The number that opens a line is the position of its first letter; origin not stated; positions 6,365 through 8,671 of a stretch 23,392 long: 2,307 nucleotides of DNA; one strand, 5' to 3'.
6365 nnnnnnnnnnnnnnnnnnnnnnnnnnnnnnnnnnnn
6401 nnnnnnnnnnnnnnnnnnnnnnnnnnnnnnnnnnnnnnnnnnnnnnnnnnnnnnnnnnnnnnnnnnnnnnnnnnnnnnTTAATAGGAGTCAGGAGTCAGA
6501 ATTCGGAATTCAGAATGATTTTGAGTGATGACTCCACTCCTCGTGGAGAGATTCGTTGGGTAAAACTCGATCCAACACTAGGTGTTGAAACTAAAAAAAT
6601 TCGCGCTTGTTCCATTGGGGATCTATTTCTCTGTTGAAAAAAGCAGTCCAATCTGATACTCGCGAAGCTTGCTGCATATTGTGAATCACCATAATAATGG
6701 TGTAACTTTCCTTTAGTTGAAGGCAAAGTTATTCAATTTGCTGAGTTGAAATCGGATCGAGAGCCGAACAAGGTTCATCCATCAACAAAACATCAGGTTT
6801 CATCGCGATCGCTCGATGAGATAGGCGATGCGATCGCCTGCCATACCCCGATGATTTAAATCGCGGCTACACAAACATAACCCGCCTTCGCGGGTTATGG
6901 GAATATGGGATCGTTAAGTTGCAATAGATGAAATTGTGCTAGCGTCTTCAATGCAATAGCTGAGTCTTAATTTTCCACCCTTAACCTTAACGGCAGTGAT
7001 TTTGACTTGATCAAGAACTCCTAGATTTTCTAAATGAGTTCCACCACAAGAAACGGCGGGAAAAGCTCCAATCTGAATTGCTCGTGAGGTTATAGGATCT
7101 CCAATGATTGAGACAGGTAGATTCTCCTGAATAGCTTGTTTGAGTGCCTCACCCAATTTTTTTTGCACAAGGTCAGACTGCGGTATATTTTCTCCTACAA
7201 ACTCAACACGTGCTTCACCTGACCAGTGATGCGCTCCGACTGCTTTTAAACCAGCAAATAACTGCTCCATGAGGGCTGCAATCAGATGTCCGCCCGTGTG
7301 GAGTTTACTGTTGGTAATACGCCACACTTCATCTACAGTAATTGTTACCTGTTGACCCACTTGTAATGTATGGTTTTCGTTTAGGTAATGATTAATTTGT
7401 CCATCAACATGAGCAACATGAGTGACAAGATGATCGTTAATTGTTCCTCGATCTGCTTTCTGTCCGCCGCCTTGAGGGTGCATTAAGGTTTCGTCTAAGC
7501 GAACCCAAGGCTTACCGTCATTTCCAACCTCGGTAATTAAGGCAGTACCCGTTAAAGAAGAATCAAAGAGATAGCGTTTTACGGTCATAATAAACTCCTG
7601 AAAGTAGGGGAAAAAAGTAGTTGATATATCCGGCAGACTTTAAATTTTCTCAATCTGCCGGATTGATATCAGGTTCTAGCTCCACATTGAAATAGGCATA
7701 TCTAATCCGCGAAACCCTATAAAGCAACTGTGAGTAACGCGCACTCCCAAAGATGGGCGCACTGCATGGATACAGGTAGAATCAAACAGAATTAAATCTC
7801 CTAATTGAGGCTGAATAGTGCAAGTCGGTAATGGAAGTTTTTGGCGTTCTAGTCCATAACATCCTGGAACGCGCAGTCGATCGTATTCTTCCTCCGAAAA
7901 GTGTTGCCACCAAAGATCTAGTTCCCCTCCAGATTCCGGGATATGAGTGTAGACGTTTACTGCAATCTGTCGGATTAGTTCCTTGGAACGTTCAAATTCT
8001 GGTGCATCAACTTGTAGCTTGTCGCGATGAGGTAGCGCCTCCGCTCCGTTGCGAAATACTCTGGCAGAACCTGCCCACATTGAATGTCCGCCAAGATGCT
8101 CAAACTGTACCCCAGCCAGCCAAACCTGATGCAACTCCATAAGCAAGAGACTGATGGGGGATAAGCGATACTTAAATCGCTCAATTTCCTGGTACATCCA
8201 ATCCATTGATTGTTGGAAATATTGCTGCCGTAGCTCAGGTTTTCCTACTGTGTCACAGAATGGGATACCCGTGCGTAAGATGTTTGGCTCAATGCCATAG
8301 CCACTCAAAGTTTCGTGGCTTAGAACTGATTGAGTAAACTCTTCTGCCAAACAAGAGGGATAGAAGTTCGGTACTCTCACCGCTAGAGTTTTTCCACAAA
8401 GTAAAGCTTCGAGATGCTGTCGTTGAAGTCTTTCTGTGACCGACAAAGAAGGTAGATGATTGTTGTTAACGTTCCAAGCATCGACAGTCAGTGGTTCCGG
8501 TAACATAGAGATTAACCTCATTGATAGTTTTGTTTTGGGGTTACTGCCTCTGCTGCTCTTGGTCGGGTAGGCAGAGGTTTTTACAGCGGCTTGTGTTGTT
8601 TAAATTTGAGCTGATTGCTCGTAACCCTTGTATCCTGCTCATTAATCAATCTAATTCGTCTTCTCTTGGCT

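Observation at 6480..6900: Rearrangement scar: pstB 3' remnant with an in-frame stop abutting a mazF/pemK-like N-terminal fragment, right at the alaX terminator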

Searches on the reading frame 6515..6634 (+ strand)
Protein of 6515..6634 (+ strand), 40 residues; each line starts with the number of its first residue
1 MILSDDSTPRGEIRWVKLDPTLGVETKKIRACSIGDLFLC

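Call 4: search_protein_families(library=pfam, proteins=[window:6515-6634:+], max_evalue=1)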
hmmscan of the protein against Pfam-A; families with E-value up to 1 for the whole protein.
seq(40 aa): 1 family
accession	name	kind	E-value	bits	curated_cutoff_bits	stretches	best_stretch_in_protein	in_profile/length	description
PF02452.23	PemK_toxin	-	0.013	16.1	23.1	1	10-32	2-24/109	PemK-like, MazF-like toxin of type II toxin-antitoxin system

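Call 5: search_protein_families(library=ncbifam, proteins=[window:6515-6634:+], max_evalue=1)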
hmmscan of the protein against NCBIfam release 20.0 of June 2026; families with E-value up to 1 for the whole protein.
seq(40 aa): 0 families

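Call 15: find_homologous_proteins(query=window:6515-6634:+, max_evalue=10)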
Query seq(40 aa) (40 aa): 2 proteins with E <= 10 among 2 candidates.
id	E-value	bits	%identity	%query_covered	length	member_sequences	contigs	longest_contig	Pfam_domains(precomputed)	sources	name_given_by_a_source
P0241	3.2e-19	84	100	100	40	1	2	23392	-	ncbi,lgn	-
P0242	1.1e-5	42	82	70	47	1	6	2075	PF02452.24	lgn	-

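Call 18: find_encoding_contigs(protein=P0242, flank=10000, max_places=10)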
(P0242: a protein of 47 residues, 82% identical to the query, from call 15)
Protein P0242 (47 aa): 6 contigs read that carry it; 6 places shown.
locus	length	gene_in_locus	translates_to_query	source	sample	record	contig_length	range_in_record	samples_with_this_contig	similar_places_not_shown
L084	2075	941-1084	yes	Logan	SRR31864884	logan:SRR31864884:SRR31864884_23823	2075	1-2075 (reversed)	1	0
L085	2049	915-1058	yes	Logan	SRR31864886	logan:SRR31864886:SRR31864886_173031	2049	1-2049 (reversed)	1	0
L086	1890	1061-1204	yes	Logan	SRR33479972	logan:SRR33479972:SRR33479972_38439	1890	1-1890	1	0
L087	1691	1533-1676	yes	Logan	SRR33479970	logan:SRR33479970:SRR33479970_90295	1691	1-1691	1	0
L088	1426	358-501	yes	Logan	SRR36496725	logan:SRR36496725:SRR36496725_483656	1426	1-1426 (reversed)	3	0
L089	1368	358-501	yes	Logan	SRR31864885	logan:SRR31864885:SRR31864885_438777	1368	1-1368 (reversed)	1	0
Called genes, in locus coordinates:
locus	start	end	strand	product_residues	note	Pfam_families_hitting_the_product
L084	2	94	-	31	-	?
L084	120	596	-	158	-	-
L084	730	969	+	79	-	-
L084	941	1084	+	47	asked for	PF02452:PemK_toxin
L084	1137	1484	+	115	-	-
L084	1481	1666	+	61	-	-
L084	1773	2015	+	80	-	PF04255:DUF433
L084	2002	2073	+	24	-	?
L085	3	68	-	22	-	?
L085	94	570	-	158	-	-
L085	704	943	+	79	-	-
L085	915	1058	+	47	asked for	PF02452:PemK_toxin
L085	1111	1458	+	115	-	-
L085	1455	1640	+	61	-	-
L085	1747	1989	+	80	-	PF04255:DUF433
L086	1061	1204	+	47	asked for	PF02452:PemK_toxin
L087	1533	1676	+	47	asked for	PF02452:PemK_toxin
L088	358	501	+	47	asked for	PF02452:PemK_toxin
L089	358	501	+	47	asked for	PF02452:PemK_toxin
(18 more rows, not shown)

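Call 30: search_protein_representatives(protein=P0242)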
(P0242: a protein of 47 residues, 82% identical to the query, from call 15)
Query: 47 residues. Proteins with E-value up to 0.001 (for the whole library): 88; up to 1e-10: 3; up to 1e-30: 0. The best 88 are listed.
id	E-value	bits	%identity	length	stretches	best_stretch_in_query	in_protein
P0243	3.0e-17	76.6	50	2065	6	28-41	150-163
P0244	2.4e-12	61.4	76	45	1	8-44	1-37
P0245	8.0e-12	59.8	78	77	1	8-44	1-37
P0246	1.4e-09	52.9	70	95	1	8-44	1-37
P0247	1.7e-09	52.6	71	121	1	7-44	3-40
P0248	2.5e-09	52.1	68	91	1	8-44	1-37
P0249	2.6e-09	52.1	62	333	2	16-44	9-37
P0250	5.6e-09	51.0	70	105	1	8-44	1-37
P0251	7.3e-09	50.7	60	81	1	5-44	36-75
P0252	7.3e-09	50.7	81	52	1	8-39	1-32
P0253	8.8e-09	50.4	71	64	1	11-44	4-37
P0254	1.0e-08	50.2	69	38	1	8-43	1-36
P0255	1.9e-08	49.4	46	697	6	8-34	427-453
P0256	6.2e-08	47.8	68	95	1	8-44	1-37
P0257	6.8e-08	47.7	68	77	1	8-44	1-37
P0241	3.3e-06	42.5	82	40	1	14-41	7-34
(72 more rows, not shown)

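Call 34: find_encoding_contigs(protein=P0247, flank=6000, max_places=10)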
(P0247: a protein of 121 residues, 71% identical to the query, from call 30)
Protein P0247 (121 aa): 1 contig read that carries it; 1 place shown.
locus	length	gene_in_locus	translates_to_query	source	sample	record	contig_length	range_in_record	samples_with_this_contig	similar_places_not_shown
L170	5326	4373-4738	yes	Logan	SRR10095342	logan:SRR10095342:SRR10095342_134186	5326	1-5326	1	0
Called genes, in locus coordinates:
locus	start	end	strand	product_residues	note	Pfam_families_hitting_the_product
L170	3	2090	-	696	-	?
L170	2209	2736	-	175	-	PF09367:CpeS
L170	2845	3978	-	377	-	-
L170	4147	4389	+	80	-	-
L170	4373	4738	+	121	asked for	PF02452:PemK_toxin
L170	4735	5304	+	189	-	PF01812:5-FTHF_cyc-lig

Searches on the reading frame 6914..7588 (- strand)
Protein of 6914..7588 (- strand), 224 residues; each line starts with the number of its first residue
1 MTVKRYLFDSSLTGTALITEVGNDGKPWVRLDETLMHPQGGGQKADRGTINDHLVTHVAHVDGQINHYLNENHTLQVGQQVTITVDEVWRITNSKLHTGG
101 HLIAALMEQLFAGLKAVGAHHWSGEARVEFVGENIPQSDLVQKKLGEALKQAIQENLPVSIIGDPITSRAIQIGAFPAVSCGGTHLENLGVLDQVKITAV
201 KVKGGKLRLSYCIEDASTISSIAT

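Call 4: search_protein_families(library=pfam, proteins=[window:6914-7588:-], max_evalue=1)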
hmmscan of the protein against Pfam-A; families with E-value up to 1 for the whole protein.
window:6914-7588:- (224 aa): 3 families
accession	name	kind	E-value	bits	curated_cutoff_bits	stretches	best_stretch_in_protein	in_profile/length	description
PF01411.24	tRNA-synt_2c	-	1.9e-07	30.5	30.3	1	18-87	476-550/552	tRNA synthetases class II (A)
PF07973.19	tRNA_SAD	-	0.00037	20.8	24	1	169-203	2-32/44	Threonyl and Alanyl tRNA synthetase second additional domain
PF10077.14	DUF2314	-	0.024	15.2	22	1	60-110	66-118/134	Uncharacterized protein conserved in bacteria (DUF2314)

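Call 11: find_homologous_proteins(query=window:6917-7588:-)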
Query window:6917-7588:- (224 aa): 324 proteins with E <= 0.001 among 579 candidates; the best 120 are listed.
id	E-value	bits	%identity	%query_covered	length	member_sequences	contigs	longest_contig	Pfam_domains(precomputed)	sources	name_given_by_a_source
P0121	2.4e-144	496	100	100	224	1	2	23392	PF01411.25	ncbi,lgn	-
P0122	1.8e-80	288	60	94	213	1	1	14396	PF01411.25,PF07973.20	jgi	jgi:alanyl-tRNA synthetase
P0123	3.6e-80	287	60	94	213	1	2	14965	PF01411.25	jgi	jgi:alanyl-tRNA synthetase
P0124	1.5e-79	285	60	94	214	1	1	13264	-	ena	-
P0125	1.3e-78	282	61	94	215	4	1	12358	PF07973.20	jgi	jgi:alanyl-tRNA synthetase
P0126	2.1e-78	281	59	95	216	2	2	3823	PF01411.25,PF07973.20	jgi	jgi:alanyl-tRNA synthetase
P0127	3.0e-78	280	59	94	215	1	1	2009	PF01411.25,PF07973.20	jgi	jgi:alanyl-tRNA synthetase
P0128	7.3e-78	279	61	94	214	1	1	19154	PF01411.25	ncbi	ncbi:MAG: alanyl-tRNA editing protein [Acidobacteriota bacterium]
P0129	9.0e-77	276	57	96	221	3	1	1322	PF01411.25,PF07973.20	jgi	jgi:alanyl-tRNA synthetase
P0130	2.1e-74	268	57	94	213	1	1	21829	-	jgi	jgi:Ser-tRNA(Ala) deacylase AlaX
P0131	4.6e-74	267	56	94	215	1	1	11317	PF01411.25,PF07973.20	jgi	jgi:alanyl-tRNA synthetase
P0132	1.3e-73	265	58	94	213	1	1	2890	PF01411.25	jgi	jgi:alanyl-tRNA synthetase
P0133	1.4e-73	265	56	94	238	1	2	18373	PF01411.25,PF07973.20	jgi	jgi:alanyl-tRNA synthetase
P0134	2.9e-73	264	57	94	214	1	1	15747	PF01411.25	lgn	-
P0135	2.9e-73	264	56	94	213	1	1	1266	PF01411.25,PF07973.20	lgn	-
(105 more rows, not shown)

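Call 16: find_encoding_contigs(protein=P0121, flank=10000, max_places=6)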
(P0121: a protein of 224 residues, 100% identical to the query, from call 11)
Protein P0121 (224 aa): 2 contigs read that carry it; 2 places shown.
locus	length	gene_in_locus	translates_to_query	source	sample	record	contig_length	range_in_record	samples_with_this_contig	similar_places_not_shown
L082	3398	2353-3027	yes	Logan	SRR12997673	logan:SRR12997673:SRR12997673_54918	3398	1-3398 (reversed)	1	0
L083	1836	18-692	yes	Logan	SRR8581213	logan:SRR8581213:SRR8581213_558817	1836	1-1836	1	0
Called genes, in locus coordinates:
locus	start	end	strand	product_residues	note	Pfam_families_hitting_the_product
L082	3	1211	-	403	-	?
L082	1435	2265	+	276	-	PF22814:WelO5 (weak), PF13640:2OG-FeII_Oxy_3 (weak)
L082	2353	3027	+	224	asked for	PF01411:tRNA-synt_2c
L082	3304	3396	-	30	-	?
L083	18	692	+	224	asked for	PF01411:tRNA-synt_2c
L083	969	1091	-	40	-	-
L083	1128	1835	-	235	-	?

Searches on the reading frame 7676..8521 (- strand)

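Call 4: search_protein_families(library=pfam, proteins=[window:7676-8521:-], max_evalue=1)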
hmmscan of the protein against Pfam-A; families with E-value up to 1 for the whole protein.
window:7676-8521:- (281 aa): 4 families
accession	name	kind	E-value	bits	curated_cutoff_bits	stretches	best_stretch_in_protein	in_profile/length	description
PF13640.12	2OG-FeII_Oxy_3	-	6.3e-07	30.7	27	1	157-268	7-97/98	2OG-Fe(II) oxygenase superfamily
PF22814.2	WelO5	-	2.2e-06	27.9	27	1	101-270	88-266/277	Carrier-protein-independent halogenase WelO5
PF13759.12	2OG-FeII_Oxy_5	-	0.003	18.3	27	1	228-259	60-91/101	Putative 2OG-Fe(II) oxygenase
PF16476.10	DUF5053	-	0.018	15.1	26.6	1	96-117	16-37/71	Domain of unknown function (DUF5053)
